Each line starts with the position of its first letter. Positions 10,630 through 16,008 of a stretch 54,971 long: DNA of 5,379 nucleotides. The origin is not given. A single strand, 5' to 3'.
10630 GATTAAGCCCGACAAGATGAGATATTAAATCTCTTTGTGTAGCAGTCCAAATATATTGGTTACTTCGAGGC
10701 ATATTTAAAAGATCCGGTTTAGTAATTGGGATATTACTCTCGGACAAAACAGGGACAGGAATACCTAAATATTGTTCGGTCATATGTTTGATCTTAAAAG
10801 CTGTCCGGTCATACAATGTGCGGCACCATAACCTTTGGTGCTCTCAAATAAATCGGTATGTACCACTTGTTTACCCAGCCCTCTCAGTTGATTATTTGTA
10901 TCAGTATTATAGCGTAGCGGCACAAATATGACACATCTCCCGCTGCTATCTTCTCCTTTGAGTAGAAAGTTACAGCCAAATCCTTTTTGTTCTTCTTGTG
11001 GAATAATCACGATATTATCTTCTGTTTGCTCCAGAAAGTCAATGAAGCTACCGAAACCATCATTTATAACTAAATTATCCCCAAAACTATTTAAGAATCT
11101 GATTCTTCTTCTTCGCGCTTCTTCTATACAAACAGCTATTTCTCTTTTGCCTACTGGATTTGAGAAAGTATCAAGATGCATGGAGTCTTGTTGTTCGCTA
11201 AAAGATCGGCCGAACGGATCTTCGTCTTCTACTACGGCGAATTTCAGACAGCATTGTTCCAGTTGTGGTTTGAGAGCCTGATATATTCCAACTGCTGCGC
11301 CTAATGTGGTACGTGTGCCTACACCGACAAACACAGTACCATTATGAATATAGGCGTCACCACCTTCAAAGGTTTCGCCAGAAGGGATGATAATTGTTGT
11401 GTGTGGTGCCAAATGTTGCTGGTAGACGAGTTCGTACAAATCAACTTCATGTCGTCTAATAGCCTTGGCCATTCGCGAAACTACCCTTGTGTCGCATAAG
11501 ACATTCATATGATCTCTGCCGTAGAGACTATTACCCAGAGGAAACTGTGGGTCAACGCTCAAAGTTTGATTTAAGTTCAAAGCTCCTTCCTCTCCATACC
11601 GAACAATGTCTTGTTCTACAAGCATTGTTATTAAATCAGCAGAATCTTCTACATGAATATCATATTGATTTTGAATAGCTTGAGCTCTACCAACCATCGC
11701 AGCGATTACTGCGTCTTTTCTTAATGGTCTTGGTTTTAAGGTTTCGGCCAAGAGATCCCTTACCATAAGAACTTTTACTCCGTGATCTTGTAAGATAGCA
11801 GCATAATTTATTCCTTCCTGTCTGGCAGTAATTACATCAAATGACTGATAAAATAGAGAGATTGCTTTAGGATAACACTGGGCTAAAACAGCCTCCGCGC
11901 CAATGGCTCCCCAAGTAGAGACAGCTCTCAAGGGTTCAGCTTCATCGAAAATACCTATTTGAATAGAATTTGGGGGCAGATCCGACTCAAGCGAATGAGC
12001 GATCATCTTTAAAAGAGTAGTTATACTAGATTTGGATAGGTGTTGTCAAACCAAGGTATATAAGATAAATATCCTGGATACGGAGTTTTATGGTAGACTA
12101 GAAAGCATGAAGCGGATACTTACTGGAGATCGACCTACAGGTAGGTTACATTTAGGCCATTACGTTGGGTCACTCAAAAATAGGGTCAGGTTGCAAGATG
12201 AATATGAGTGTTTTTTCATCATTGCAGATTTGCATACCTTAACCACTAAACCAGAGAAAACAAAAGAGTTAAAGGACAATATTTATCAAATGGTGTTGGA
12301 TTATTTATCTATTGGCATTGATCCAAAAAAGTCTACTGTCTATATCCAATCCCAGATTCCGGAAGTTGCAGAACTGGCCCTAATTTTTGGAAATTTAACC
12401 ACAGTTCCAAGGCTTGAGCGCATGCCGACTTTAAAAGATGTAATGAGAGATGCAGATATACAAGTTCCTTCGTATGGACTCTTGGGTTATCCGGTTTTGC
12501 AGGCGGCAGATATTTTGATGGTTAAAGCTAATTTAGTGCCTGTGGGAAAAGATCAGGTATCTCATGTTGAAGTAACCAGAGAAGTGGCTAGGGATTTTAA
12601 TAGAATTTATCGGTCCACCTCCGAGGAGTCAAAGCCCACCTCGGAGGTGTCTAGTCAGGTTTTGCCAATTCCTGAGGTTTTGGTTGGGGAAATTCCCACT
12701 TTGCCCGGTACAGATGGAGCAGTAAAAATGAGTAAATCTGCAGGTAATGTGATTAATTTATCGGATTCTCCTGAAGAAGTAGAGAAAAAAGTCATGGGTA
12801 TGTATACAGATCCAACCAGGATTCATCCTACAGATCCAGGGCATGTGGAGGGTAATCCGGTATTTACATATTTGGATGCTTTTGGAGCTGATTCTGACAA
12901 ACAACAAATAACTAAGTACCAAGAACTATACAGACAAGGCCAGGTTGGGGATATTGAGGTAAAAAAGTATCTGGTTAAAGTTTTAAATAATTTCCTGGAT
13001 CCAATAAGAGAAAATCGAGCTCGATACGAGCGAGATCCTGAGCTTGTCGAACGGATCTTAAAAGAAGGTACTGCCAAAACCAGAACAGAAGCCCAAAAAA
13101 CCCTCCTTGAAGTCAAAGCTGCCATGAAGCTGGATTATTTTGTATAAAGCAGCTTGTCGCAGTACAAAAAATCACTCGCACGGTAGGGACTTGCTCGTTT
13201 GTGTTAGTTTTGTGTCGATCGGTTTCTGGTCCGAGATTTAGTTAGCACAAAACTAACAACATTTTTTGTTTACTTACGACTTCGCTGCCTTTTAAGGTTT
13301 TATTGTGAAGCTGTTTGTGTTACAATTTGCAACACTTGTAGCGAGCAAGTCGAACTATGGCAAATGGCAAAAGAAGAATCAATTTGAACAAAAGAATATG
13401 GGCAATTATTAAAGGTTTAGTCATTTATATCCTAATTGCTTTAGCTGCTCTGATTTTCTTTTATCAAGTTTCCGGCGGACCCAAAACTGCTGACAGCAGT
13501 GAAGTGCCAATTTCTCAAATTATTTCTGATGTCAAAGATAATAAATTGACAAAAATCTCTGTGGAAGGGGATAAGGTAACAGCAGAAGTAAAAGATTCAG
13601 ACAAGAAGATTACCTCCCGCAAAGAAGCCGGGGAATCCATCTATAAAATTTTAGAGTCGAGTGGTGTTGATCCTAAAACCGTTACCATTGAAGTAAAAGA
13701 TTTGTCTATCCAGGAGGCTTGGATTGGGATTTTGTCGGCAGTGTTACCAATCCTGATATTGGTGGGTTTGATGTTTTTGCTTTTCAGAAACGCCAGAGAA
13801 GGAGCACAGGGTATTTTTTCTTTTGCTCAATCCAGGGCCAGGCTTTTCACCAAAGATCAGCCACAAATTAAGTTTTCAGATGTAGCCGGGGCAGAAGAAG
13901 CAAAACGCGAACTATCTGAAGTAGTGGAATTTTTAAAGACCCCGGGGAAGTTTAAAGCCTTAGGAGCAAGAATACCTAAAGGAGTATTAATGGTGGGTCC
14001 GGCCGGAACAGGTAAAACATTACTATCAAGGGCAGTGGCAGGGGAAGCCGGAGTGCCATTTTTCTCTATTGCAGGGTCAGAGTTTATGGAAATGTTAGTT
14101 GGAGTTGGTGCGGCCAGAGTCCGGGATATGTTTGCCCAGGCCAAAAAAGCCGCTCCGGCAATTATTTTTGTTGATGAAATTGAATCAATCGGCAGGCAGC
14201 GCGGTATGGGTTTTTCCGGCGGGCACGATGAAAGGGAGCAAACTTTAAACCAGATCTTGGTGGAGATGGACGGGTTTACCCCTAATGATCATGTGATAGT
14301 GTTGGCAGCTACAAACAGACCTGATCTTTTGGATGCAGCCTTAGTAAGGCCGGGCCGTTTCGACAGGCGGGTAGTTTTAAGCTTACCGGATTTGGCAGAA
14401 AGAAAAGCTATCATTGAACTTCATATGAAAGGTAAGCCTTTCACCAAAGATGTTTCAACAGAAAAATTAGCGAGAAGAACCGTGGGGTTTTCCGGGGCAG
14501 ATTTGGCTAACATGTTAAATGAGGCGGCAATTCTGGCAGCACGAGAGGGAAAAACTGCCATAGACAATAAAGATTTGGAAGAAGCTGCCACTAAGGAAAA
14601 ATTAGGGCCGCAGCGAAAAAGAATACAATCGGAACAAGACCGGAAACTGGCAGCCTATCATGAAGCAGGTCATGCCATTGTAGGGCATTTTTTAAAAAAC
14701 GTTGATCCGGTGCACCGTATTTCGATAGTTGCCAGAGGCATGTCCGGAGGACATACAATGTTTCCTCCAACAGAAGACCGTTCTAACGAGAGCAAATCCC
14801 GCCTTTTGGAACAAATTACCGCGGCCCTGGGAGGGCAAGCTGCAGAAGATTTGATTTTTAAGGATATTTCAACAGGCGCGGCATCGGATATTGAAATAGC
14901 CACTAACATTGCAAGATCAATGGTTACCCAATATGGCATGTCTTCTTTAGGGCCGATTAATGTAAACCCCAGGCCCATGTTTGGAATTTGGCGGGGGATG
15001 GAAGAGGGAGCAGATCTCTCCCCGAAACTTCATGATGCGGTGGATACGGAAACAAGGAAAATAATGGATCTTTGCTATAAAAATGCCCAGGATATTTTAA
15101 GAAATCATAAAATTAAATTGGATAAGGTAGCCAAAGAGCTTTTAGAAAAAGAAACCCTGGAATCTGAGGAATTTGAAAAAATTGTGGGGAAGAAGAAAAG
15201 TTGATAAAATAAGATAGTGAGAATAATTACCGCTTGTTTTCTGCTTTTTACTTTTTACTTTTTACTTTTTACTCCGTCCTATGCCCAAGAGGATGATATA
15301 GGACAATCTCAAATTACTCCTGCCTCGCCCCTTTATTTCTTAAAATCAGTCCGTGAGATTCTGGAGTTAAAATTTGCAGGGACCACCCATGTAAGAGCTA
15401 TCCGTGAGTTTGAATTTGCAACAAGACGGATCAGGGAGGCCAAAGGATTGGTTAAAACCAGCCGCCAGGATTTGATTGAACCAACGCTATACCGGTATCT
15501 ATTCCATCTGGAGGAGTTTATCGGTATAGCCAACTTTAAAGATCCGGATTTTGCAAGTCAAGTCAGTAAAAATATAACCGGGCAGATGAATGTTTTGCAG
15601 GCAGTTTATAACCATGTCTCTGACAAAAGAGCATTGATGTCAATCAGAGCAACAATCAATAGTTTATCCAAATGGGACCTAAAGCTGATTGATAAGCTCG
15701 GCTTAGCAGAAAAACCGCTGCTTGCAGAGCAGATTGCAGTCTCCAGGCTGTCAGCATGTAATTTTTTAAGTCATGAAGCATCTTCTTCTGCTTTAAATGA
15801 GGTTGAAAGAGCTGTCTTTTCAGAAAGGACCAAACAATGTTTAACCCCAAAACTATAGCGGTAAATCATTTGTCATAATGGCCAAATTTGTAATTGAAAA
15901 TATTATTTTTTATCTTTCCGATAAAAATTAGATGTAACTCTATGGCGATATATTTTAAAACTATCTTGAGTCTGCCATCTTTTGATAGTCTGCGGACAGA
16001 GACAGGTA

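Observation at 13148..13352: Family of structured intergenic elements with compensatory stem changes (candidate ncRNA or structured MITE)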

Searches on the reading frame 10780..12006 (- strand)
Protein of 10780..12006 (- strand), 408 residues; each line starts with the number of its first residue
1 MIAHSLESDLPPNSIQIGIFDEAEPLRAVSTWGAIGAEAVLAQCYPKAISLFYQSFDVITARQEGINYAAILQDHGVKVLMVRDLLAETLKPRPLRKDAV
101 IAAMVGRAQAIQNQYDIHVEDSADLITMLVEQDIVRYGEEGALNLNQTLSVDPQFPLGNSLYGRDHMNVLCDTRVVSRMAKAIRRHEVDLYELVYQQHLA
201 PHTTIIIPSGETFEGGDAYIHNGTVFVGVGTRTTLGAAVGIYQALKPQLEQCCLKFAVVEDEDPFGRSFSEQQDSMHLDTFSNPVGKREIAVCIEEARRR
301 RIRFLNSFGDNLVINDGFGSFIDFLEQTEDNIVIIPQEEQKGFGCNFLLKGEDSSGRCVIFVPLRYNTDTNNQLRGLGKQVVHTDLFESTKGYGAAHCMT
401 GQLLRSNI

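Call 50: search_protein_families(library=pfam, proteins=[window:10780-12006:-], max_evalue=0.00001)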
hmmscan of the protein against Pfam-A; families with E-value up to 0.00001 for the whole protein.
window:10780-12006:- (408 aa): 2 families
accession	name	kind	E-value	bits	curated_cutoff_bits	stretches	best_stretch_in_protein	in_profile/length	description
PF02274.22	ADI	-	7.7e-25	88.1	22.8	1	51-405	4-377/377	Arginine deiminase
PF19420.4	DDAH_eukar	-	8.3e-07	29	23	0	321-402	205-289/291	N,N dimethylarginine dimethylhydrolase, eukaryotic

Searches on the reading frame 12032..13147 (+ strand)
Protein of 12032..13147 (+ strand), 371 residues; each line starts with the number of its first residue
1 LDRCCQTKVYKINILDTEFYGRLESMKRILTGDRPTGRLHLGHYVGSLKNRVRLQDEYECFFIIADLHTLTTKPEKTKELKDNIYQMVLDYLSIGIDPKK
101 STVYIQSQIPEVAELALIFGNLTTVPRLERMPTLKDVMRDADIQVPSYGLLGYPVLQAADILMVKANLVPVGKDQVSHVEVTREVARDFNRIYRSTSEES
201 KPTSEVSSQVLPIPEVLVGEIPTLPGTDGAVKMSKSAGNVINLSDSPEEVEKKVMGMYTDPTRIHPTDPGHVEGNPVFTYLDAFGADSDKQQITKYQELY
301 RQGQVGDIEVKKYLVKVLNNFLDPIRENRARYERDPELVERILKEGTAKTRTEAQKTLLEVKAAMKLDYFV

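Call 51: search_protein_families(library=pfam, proteins=[window:12032-13147:+], max_evalue=0.00001)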
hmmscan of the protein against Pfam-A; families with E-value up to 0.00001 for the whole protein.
window:12032-13147:+ (371 aa): 1 family
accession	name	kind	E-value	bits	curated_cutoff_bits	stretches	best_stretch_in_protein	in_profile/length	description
PF00579.31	tRNA-synt_1b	-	1.7e-73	247.9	21.1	1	28-322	7-291/292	tRNA synthetases class I (W and Y)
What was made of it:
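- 13147..13296 (+): Copy 1 (subfamily A, P4 type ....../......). It lies between trpS (stop TAA at 13145-13147) and ftsH (ATG at 13357). Flanking genes by Pfam (call 51).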

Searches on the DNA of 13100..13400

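Call 11: search_rna_families(source=window, start=13100, end=13400, threshold=evalue, max_evalue=10)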
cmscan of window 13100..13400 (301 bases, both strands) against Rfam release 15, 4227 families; matches with E-value up to 10: 3.
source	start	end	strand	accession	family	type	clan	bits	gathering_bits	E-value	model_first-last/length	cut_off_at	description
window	13196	13264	-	RF00245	mir-19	Gene; miRNA;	CL00110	19.6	50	0.26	1-79/79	no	mir-19 microRNA precursor family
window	13163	13275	-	RF01859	Phe_leader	Cis-reg; leader;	-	18.6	55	0.9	1-125/125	no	Phenylalanine leader peptide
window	13100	13118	+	RF01962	RMST_1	Gene; lncRNA;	-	12.8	40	1.2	43-61/61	5'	Rhabdomyosarcoma 2 associated transcript conserved region 1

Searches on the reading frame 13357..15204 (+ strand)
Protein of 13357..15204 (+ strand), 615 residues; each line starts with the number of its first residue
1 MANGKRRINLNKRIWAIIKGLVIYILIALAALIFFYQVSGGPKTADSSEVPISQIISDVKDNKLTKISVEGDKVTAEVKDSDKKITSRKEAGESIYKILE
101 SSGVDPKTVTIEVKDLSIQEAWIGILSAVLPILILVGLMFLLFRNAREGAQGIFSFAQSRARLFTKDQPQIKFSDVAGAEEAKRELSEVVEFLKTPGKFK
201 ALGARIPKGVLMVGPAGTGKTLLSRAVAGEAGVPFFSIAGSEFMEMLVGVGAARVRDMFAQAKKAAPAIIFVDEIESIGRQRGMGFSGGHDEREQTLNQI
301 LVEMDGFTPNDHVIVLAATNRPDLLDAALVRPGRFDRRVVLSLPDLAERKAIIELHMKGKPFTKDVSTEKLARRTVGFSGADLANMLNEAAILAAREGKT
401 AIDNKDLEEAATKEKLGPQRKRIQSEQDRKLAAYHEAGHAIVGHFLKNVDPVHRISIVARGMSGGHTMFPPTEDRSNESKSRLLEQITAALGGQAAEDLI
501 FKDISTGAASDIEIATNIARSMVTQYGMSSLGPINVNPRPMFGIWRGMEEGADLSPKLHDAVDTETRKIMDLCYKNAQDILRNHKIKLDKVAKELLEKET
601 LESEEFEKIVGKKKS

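Call 51: search_protein_families(library=pfam, proteins=[window:13357-15204:+], max_evalue=0.00001)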
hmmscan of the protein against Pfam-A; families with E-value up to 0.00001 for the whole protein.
window:13357-15204:+ (615 aa): 4 families
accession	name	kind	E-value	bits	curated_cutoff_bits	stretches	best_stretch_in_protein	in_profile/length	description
PF01434.24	Peptidase_M41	-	4.2e-61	206.6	29.9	1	423-609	2-191/191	Peptidase family M41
PF00004.35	AAA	-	1.5e-41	142.4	21.2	1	210-342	1-130/131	ATPase family associated with various cellular activities (AAA)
PF17862.7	AAA_lid_3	-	1.1e-14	54.1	27.2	1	365-409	1-45/45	AAA+ lid domain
PF06480.20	FtsH_ext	-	1.2e-08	35.6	25.5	1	22-108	2-100/103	FtsH Extracellular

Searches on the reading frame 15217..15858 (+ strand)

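Call 51: search_protein_families(library=pfam, proteins=[window:15217-15858:+], max_evalue=0.00001)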
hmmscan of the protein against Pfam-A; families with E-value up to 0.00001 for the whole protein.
window:15217-15858:+ (213 aa): 1 family
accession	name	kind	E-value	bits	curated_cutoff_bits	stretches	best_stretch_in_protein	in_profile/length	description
PF18915.5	DUF5667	-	1.1e-11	45.4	27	1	33-136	2-98/99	Domain of unknown function (DUF5667)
